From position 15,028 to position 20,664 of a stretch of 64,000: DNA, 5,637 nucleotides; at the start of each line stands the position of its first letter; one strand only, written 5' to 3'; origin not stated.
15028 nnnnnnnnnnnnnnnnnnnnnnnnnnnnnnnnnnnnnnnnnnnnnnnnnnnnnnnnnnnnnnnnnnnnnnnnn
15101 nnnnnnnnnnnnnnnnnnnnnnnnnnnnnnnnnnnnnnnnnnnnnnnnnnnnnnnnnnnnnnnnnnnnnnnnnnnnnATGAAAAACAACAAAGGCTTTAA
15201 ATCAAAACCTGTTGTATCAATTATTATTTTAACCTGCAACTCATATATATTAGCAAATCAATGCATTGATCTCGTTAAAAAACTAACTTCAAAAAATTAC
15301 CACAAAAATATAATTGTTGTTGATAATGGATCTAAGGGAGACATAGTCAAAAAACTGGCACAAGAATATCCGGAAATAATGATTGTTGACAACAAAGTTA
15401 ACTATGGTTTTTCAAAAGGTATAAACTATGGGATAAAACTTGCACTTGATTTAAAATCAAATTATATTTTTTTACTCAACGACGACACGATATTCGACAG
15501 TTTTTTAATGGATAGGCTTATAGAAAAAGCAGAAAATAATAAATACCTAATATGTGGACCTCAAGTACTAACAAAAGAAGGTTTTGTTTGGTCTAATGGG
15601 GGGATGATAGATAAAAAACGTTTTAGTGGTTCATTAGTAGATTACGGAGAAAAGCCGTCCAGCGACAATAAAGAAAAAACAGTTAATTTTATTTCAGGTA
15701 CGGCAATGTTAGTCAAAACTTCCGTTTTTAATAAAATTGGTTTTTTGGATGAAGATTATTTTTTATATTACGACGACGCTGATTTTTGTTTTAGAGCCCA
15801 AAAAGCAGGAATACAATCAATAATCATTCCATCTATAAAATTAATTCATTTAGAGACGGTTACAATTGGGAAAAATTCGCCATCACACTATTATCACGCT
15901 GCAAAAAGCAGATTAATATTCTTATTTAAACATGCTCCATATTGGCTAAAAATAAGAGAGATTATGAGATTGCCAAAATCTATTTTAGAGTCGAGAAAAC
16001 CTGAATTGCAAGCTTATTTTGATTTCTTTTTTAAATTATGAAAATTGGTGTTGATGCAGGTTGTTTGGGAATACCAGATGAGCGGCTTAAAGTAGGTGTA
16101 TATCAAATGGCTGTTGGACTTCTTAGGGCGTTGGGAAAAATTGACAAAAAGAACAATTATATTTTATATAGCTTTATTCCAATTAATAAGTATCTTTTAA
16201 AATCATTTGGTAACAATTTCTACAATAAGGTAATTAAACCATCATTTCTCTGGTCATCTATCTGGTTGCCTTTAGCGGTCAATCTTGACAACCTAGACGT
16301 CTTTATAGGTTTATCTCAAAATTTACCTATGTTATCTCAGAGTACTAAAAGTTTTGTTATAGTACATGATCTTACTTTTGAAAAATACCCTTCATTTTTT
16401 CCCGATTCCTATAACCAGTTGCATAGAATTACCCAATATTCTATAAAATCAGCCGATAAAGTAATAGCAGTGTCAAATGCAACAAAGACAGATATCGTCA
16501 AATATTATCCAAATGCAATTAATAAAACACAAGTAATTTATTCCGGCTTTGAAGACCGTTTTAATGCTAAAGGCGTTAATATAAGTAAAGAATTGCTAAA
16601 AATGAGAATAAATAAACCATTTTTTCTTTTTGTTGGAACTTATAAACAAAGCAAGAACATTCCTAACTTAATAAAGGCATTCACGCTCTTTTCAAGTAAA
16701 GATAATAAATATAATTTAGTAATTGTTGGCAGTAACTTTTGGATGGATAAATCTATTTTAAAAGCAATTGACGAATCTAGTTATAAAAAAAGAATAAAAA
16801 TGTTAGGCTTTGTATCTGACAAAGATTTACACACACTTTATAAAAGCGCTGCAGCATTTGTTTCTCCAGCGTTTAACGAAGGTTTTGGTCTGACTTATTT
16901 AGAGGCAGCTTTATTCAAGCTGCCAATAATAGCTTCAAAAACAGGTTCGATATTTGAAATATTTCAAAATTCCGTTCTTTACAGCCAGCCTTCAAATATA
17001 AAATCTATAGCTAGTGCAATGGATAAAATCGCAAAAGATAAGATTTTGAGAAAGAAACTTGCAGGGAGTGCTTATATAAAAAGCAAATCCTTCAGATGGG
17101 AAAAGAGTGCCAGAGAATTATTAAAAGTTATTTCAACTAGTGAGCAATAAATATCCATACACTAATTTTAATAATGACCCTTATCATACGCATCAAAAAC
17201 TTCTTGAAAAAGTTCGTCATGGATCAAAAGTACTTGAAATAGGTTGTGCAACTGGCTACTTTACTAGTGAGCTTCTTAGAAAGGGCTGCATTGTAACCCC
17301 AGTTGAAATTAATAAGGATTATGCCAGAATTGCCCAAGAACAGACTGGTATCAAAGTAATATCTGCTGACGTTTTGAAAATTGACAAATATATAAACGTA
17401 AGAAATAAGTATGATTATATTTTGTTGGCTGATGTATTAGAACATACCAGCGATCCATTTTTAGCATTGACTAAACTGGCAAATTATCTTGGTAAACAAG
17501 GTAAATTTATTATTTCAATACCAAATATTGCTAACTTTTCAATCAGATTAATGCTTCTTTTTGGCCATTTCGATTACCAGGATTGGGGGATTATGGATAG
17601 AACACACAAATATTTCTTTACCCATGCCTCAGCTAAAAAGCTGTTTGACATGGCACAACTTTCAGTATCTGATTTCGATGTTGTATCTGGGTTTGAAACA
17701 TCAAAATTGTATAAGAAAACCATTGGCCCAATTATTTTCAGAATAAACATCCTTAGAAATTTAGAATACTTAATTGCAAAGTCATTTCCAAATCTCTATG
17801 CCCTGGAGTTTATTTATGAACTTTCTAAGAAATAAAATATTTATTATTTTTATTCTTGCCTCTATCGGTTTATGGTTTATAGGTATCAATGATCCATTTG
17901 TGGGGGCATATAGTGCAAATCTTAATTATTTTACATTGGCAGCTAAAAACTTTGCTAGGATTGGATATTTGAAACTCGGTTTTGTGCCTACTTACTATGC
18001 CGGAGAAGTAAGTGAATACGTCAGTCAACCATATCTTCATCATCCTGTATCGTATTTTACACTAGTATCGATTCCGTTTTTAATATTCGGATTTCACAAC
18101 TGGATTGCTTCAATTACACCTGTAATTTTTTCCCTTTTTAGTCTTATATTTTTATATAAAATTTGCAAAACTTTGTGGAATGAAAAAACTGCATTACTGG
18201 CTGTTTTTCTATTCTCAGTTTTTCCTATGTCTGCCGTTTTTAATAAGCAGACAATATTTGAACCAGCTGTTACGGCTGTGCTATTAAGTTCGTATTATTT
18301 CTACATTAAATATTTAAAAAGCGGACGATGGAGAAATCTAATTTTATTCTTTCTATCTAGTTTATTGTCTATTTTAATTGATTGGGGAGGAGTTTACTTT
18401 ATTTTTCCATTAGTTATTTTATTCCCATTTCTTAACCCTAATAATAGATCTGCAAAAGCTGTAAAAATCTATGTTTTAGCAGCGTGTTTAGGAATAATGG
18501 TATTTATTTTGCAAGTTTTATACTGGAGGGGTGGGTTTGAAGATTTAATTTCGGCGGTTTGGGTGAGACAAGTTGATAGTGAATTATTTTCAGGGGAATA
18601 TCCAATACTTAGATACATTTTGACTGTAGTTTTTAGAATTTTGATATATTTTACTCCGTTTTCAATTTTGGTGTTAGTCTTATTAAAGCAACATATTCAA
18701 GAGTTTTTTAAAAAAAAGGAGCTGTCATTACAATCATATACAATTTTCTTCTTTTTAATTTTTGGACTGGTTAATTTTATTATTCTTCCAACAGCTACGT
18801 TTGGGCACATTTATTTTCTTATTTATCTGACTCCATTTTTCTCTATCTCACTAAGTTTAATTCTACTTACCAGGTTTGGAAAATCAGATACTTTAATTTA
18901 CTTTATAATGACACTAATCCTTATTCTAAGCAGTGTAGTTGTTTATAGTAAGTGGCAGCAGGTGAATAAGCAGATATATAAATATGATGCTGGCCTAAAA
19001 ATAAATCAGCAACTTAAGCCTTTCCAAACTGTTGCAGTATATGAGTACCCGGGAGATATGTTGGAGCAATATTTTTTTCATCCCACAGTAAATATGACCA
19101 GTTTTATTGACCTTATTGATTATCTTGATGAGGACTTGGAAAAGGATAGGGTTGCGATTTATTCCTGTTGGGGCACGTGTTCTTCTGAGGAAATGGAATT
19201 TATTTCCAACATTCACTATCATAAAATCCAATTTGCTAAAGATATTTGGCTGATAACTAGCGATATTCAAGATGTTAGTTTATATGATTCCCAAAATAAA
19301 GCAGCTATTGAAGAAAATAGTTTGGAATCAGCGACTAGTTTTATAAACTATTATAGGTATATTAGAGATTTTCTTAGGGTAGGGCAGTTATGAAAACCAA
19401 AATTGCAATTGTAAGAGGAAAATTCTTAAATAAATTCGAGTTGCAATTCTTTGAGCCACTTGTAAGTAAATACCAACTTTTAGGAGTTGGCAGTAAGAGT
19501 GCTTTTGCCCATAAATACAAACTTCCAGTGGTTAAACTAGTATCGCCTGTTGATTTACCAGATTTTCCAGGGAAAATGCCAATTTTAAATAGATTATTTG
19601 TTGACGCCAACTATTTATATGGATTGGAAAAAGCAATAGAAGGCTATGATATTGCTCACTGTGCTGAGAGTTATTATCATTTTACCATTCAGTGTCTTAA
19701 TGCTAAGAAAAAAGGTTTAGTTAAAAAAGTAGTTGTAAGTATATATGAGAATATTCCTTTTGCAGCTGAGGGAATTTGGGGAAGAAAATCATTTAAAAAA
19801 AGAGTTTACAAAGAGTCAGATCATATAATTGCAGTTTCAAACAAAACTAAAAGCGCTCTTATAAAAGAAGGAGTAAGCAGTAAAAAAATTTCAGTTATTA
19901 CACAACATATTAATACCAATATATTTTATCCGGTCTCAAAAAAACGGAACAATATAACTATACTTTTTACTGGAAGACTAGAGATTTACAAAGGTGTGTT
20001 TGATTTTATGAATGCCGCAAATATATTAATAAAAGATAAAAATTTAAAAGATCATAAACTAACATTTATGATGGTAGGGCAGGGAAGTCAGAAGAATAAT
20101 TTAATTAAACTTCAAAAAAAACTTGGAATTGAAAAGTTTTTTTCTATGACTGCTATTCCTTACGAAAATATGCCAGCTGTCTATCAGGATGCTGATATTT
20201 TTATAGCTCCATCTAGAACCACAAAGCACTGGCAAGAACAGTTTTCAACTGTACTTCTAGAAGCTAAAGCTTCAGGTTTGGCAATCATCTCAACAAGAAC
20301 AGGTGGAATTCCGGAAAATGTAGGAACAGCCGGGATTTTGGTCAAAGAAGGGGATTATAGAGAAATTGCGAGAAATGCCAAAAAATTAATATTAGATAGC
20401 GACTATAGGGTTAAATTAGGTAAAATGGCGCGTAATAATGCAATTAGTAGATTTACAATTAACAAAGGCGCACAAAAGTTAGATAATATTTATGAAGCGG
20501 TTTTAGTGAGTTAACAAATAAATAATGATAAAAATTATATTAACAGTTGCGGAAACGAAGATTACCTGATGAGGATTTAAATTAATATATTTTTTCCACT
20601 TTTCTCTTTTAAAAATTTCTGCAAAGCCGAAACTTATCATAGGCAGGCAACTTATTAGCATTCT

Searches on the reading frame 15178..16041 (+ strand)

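Call 31: search_protein_families(library=pfam, proteins=[window:15178-16041:+], max_evalue=0.00001)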
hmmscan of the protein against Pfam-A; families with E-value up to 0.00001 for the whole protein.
window:15178-16041:+ (287 aa): 3 families
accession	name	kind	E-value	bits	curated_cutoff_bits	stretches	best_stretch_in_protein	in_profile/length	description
PF00535.33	Glycos_transf_2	-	1.5e-16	61.2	23.3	1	14-187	1-167/168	Glycosyl transferase family 2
PF13641.12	Glyco_tranf_2_3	-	7.3e-07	29.9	27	1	45-219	34-206/230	Glycosyltransferase like family 2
PF13632.12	Glyco_trans_2_3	-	8.5e-06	26.2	27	0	96-225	1-123/198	Glycosyl transferase family group 2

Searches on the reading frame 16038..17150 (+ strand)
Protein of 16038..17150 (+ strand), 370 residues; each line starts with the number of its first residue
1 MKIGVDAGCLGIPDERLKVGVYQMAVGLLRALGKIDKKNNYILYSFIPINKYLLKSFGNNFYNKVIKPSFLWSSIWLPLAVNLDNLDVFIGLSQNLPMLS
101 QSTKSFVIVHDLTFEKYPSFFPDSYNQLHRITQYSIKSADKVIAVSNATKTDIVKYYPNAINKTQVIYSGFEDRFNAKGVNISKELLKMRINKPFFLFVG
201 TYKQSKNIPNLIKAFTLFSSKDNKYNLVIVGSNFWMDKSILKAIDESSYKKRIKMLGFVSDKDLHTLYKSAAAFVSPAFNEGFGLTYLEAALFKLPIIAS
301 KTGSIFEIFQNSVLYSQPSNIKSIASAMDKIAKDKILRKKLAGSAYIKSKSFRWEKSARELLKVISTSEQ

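Call 31: search_protein_families(library=pfam, proteins=[window:16038-17150:+], max_evalue=0.00001)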
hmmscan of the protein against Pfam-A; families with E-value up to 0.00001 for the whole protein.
window:16038-17150:+ (370 aa): 3 families
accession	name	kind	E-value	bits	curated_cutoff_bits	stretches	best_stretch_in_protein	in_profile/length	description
PF00534.26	Glycos_transf_1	-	4.3e-31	108.2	26.4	1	192-345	14-169/172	Glycosyl transferases group 1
PF13692.12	Glyco_trans_1_4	-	5.6e-22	79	27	1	194-334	2-142/142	Glycosyl transferases group 1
PF20706.3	GT4-conflict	-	1.2e-09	38.1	26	1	125-315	133-324/385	Family 4 Glycosyltransferase in conflict systems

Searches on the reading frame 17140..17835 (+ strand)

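Call 31: search_protein_families(library=pfam, proteins=[window:17140-17835:+], max_evalue=0.00001)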
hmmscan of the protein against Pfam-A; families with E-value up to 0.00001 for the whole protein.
window:17140-17835:+ (231 aa): 7 families
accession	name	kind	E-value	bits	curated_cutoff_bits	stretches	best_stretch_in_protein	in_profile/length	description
PF13489.12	Methyltransf_23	-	1.1e-16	61.4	27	1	18-176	13-161/164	Methyltransferase domain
PF07021.18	MetW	-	8.8e-12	45.5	21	1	18-141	4-123/193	Methionine biosynthesis protein MetW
PF13847.12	Methyltransf_31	-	4.1e-11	43.2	27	1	27-129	3-113/145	Methyltransferase domain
PF08241.18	Methyltransf_11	-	1.9e-10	41.7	21.2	1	32-125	1-95/95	Methyltransferase domain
PF08242.18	Methyltransf_12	-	6.5e-10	40.1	30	1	32-123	1-98/98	Methyltransferase domain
PF13649.12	Methyltransf_25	-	7e-09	36.7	27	1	31-121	1-97/97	Methyltransferase domain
PF05401.17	NodS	-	4.7e-07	30.3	24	1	9-123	25-142/201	Nodulation protein S (NodS)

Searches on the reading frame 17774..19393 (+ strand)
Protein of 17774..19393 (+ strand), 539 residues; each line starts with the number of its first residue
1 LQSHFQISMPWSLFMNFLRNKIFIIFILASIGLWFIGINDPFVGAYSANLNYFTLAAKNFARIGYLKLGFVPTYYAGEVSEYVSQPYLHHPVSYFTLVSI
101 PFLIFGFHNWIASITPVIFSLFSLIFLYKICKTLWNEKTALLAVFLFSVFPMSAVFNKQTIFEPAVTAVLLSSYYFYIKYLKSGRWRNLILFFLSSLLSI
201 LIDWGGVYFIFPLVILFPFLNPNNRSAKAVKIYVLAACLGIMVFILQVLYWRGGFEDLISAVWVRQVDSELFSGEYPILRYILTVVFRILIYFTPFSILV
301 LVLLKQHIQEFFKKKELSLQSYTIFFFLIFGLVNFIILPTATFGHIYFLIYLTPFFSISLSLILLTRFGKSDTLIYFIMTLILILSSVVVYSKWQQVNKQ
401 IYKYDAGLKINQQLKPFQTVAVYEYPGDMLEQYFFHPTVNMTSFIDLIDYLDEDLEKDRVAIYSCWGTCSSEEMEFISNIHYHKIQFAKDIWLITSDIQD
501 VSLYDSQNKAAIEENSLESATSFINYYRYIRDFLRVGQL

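Call 31: search_protein_families(library=pfam, proteins=[window:17774-19393:+], max_evalue=0.00001)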
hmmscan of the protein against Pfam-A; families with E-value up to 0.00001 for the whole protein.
window:17774-19393:+ (539 aa): 1 family
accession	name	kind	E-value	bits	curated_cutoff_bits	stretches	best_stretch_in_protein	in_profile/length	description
PF13231.12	PMT_2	-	8.6e-13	49.2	26.1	1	89-251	1-160/160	Dolichyl-phosphate-mannose-protein mannosyltransferase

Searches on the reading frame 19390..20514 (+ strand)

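Call 31: search_protein_families(library=pfam, proteins=[window:19390-20514:+], max_evalue=0.00001)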
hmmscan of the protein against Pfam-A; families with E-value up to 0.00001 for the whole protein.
window:19390-20514:+ (374 aa): 3 families
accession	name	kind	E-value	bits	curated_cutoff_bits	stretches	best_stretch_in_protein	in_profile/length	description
PF00534.26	Glycos_transf_1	-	7.1e-29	101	26.4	1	183-349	10-171/172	Glycosyl transferases group 1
PF13692.12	Glyco_trans_1_4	-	1.8e-26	93.5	27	1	190-335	3-141/142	Glycosyl transferases group 1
PF13439.12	Glyco_transf_4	-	1.1e-11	45.5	28.5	1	69-176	54-168/170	Glycosyltransferase Family 4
